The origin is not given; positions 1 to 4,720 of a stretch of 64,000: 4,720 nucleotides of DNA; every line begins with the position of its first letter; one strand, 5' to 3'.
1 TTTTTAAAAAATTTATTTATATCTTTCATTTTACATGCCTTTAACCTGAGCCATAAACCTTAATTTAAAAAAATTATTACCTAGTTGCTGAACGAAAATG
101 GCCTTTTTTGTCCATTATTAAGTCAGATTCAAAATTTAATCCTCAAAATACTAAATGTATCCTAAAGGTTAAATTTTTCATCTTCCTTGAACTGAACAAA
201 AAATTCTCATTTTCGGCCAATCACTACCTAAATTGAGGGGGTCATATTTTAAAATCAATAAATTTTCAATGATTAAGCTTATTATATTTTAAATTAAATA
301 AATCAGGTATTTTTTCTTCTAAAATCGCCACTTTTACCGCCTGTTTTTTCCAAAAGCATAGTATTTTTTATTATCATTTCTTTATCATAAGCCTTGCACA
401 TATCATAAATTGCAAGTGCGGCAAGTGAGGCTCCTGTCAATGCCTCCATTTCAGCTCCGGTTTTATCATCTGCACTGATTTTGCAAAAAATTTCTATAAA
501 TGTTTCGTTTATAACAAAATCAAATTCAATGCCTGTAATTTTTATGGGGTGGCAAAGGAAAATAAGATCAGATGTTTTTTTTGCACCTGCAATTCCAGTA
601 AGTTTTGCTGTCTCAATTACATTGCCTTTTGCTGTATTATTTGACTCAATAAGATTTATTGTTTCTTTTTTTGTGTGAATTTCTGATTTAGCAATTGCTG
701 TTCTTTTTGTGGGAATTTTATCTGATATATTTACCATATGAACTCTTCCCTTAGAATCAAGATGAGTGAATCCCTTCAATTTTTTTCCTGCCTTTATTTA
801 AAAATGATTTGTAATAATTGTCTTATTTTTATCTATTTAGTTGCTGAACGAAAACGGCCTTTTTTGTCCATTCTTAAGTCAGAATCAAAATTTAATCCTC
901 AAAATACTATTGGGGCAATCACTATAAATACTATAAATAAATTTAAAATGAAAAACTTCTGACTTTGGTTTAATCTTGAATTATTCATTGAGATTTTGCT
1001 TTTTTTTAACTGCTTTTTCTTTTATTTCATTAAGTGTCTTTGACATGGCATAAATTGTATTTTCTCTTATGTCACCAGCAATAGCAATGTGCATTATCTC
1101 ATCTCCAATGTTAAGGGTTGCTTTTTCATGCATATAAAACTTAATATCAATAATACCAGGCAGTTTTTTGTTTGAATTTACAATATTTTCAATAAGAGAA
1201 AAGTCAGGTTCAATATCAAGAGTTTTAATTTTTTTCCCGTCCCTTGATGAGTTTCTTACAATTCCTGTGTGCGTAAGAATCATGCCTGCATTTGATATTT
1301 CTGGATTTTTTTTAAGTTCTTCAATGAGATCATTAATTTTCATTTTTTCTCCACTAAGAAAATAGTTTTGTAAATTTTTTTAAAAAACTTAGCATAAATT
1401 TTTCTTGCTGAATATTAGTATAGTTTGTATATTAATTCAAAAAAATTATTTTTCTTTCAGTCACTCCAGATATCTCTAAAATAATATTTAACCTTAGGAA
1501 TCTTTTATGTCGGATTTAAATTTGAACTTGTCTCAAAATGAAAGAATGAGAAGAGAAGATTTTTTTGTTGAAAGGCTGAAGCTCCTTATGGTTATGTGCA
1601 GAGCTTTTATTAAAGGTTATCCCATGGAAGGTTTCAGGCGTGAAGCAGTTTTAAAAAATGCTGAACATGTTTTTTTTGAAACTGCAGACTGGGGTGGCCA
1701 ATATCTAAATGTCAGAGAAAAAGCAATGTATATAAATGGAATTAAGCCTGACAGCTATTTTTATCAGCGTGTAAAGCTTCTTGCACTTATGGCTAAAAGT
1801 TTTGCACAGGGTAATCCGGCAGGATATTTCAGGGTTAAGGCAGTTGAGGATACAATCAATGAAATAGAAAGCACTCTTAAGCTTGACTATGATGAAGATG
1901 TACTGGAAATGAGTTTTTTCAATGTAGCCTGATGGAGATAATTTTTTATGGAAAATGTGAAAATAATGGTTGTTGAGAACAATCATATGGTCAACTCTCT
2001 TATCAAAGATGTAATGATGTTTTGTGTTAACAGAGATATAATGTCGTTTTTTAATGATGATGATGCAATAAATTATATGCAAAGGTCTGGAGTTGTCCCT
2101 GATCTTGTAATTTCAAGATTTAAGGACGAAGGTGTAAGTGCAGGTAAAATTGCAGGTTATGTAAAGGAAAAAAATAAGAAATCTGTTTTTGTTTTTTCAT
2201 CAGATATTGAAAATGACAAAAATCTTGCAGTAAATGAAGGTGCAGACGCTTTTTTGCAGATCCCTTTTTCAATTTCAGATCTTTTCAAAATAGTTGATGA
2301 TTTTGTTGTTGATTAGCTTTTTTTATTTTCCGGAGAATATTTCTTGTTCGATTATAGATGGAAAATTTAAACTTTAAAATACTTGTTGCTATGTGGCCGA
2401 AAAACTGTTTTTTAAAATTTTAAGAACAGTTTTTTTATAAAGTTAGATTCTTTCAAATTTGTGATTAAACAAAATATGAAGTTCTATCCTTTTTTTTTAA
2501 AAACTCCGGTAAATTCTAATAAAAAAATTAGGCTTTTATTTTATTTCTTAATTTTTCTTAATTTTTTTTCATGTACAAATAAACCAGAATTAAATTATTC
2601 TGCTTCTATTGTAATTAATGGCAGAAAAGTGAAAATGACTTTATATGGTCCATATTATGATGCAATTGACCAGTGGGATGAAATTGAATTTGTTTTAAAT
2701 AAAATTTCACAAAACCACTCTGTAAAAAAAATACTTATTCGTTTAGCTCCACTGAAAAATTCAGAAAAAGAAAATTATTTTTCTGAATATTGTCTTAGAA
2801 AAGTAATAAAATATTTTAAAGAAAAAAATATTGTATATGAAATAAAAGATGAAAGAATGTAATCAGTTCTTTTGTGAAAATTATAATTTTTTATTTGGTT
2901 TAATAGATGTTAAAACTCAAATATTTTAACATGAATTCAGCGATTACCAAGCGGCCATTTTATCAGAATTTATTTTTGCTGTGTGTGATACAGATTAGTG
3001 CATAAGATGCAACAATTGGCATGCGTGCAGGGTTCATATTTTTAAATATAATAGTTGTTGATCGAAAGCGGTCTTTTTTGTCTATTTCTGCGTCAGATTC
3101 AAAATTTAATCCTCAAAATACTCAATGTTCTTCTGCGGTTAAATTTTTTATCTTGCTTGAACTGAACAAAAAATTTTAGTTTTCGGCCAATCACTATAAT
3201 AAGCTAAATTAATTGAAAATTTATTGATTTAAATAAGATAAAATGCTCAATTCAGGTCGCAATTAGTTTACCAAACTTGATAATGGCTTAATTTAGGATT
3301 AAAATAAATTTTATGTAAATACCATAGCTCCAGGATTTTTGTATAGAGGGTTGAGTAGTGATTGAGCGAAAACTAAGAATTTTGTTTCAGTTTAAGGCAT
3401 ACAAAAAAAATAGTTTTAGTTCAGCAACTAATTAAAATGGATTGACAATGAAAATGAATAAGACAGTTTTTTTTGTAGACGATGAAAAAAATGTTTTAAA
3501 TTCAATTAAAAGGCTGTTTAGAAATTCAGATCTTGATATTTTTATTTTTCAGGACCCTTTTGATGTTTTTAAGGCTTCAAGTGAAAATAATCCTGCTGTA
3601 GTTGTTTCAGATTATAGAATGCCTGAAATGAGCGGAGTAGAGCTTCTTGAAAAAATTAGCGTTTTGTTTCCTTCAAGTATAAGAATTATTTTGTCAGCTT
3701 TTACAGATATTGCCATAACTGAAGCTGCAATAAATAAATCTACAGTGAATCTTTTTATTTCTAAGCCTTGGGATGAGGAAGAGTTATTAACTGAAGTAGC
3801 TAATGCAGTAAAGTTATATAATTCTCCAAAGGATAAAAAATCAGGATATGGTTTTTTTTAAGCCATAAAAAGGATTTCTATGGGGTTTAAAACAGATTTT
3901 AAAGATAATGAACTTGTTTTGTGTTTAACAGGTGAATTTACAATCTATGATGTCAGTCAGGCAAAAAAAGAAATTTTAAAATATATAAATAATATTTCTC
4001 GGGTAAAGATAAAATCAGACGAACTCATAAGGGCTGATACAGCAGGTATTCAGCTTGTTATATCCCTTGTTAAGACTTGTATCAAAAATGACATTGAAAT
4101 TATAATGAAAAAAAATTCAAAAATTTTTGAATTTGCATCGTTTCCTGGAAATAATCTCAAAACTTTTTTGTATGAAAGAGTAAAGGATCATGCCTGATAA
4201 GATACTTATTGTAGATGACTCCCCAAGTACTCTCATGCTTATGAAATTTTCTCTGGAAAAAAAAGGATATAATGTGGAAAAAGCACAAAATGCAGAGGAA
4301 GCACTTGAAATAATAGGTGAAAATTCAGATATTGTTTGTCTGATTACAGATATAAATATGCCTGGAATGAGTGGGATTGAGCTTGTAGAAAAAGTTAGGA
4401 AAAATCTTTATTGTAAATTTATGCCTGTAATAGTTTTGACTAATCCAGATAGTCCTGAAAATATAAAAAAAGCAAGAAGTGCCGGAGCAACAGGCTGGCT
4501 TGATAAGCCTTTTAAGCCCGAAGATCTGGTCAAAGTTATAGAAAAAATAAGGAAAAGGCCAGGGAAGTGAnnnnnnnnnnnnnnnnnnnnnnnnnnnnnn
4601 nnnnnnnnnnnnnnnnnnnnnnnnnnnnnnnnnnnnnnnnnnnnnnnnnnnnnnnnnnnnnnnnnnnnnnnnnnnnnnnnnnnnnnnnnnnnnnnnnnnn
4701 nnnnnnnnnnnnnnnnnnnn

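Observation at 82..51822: Dispersed ~145-bp self-complementary intergenic repeat (family A): about 10 copies in 64 kb and no transposase in sight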

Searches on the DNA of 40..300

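Call 83: search_rna_families(source=window, start=40, end=300, threshold=evalue, max_evalue=1)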
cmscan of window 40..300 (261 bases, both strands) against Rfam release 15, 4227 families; matches with E-value up to 1: 2.
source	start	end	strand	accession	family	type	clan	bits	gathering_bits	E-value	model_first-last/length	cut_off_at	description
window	138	219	-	RF00105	SNORD115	Gene; snRNA; snoRNA; CD-box;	-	17.9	39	0.73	1-82/82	no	Small nucleolar RNA SNORD115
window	88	220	-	RF04156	MIR2670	Gene; miRNA;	-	16.1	117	0.31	1-200/200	no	MIR2670 microRNA precursor family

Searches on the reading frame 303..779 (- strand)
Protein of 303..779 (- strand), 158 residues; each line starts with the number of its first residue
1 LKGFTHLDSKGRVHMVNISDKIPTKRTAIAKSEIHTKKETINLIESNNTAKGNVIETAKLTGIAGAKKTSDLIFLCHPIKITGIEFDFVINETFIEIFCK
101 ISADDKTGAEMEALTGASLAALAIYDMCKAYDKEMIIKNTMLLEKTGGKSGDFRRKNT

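Call 13: search_protein_families(library=ncbifam, proteins=[window:303-779:-], max_evalue=0.00001)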
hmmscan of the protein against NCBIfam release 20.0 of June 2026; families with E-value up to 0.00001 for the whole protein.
window:303-779:- (158 aa): 6 families
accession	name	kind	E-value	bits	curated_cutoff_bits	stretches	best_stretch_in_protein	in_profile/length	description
NF006870.0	PRK09364.1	subfamily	1.3e-59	200.6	162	1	2-156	4-160/161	cyclic pyranopterin monophosphate synthase MoaC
TIGR00581.1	moaC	equivalog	3.4e-54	182.7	141.5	1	4-150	1-148/148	cyclic pyranopterin monophosphate synthase MoaC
NF011069.0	PRK14499.1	equivalog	1.1e-51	175.8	457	1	3-156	2-157/308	cyclic pyranopterin monophosphate synthase MoaC/MOSC-domain-containing protein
NF002947.1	PRK03604.1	equivalog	1.8e-49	168.6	285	1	15-155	1-141/301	bifunctional molybdenum cofactor biosynthesis protein MoaC/MoaB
NF008999.0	PRK12343.1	equivalog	3.2e-42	143.9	171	1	2-134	2-133/156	cyclic pyranopterin monophosphate synthase MoaC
NF011070.0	PRK14500.1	equivalog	1.1e-37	130.1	606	1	3-150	7-160/358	putative bifunctional molybdopterin-guanine dinucleotide biosynthesis protein MoaC/MobA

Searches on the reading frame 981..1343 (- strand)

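Call 13: search_protein_families(library=ncbifam, proteins=[window:981-1343:-], max_evalue=0.00001)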
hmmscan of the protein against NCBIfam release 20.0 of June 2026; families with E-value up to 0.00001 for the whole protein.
window:981-1343:- (120 aa): 1 family
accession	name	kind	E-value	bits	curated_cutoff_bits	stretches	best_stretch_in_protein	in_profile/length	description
NF011061.0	PRK14493.1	equivalog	1.2e-11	44.7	215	1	3-111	143-255/274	molybdopterin synthase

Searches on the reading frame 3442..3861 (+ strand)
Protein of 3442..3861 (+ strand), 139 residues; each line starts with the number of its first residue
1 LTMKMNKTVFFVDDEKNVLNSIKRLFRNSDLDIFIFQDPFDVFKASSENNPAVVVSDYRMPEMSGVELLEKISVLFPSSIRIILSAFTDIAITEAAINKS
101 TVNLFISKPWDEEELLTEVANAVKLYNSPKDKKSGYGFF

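Call 13: search_protein_families(library=ncbifam, proteins=[window:3442-3861:+], max_evalue=0.00001)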
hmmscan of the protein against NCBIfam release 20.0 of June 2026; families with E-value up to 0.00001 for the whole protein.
window:3442-3861:+ (139 aa): 29 families (the best 25 are shown)
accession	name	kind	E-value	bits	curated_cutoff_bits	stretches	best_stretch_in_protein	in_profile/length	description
NF053512.1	nitric_RR_NosR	exception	5.6e-37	127.8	400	1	9-133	1-125/422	response regulator c-di-GMP phosphodiesterase, NosR family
NF006900.1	PRK09390.1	equivalog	6.2e-21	74.9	255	1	3-127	1-124/203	response regulator FixJ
TIGR01818.1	ntrC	equivalog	6e-16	58.3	558.6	1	9-132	1-123/463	nitrogen regulation protein NR(I)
NF008176.1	PRK10923.1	equivalog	6.1e-15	54.7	620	1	8-131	5-127/469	nitrogen regulation protein NR(I)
NF047793.1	ResRegPgtA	equivalog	2.4e-14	53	650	1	5-124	4-122/414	two-component system response regulator PgtA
NF008469.0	PRK11361.1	equivalog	1.6e-12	46.9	714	1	3-130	1-127/461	acetoacetate metabolism transcriptional regulator AtoC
NF011695.0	PRK15115.1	equivalog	3.1e-10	39.4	763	1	2-132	2-131/445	two-component system response regulator GlrR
TIGR02875.1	spore_0_A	equivalog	5.1e-10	39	200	1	9-122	5-121/262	sporulation transcription factor Spo0A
NF045717.1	DVU0259_DivK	exception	1.4e-09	38.2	160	1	5-123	1-116/117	DVU0259 family response regulator domain-containing protein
NF033791.1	ActR_PrrA_rreg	equivalog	3.3e-09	37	250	1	6-122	1-116/173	ActR/PrrA/RegA family redox response regulator transcription factor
NF051870.1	NAssimRespRegNtrX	equivalog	8.4e-09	34.8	600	1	8-124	3-120/452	nitrogen assimilation response regulator NtrX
NF040749.1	tetrathio_RR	equivalog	1.7e-08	34.4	290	1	9-124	2-116/191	tetrathionate respiration response regulator TtrR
NF041946.1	LuxO_transreg_Vib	equivalog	3.7e-08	32.6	800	1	12-132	2-121/463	quorum-sensing sigma-54 dependent transcriptional regulator LuxO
NF040689.1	MtrAB_MtrA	equivalog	1.1e-07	31.5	300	1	9-125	1-115/219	MtrAB system response regulator MtrA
NF001965.0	PRK00742.1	subfamily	2e-07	30.5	293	1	8-99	5-99/357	chemotaxis-specific protein-glutamate methyltransferase CheB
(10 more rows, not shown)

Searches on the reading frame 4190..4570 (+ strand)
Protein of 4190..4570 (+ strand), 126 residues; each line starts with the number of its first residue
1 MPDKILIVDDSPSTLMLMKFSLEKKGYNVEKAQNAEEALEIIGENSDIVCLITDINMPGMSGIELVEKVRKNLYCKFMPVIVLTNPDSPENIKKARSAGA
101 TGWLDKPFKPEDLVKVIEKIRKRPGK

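Call 13: search_protein_families(library=ncbifam, proteins=[window:4190-4570:+], max_evalue=0.00001)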
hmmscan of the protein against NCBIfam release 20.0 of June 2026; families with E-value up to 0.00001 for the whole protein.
window:4190-4570:+ (126 aa): 88 families (the best 25 are shown)
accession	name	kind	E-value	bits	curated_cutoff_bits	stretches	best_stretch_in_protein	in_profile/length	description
NF053854.1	RespRegPhoBBctds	equivalog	4.8e-21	75.1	270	1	5-123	1-117/225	two-component system response regulator PhoB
TIGR02154.1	PhoB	equivalog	6.1e-20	71.5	296.2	1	2-123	2-122/226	phosphate regulon transcriptional regulator PhoB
NF007135.0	PRK09581.1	equivalog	1.4e-19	70.3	474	1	1-115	1-114/457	PleD family two-component system response regulator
TIGR01818.1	ntrC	equivalog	5.3e-18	65.1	558.6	1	5-120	1-113/463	nitrogen regulation protein NR(I)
NF006900.1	PRK09390.1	equivalog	9.9e-18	64.4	255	1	4-120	6-119/203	response regulator FixJ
NF040534.1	resp_reg_YycF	equivalog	2.6e-16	59.6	340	1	4-117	2-111/231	response regulator YycF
NF045717.1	DVU0259_DivK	exception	3.1e-16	59.6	160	1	1-119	1-114/117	DVU0259 family response regulator domain-containing protein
NF041734.1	resp_reg_RppA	equivalog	3.1e-16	59.4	250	1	4-123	2-120/229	two-component system response regulator RppA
NF033120.0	vanR_FM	exception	3.3e-16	59.6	460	1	5-118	6-115/231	vancomycin resistance response regulator transcription factor, VanR-F/VanR-M family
NF041866.1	EpsW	equivalog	3.6e-16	58.9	200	1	5-123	8-127/131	exopolysaccharide biosynthesis response regulator EpsW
NF047654.1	DiguCycDgcRLepto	equivalog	3.7e-16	58.9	500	1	3-114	3-113/295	diguanylate cyclase DgcR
NF033117.2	vanR_ACDEGLN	exception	9.8e-16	58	350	1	5-117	1-109/226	VanR-ABDEGLN family response regulator transcription factor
NF011695.0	PRK15115.1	equivalog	1.1e-15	57.4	763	1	2-119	6-120/445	two-component system response regulator GlrR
NF007901.0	PRK10610.1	equivalog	1.6e-15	57.3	189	1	4-121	7-124/129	chemotaxis response regulator CheY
NF040689.1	MtrAB_MtrA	equivalog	1.8e-15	56.9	300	1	5-121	1-114/219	MtrAB system response regulator MtrA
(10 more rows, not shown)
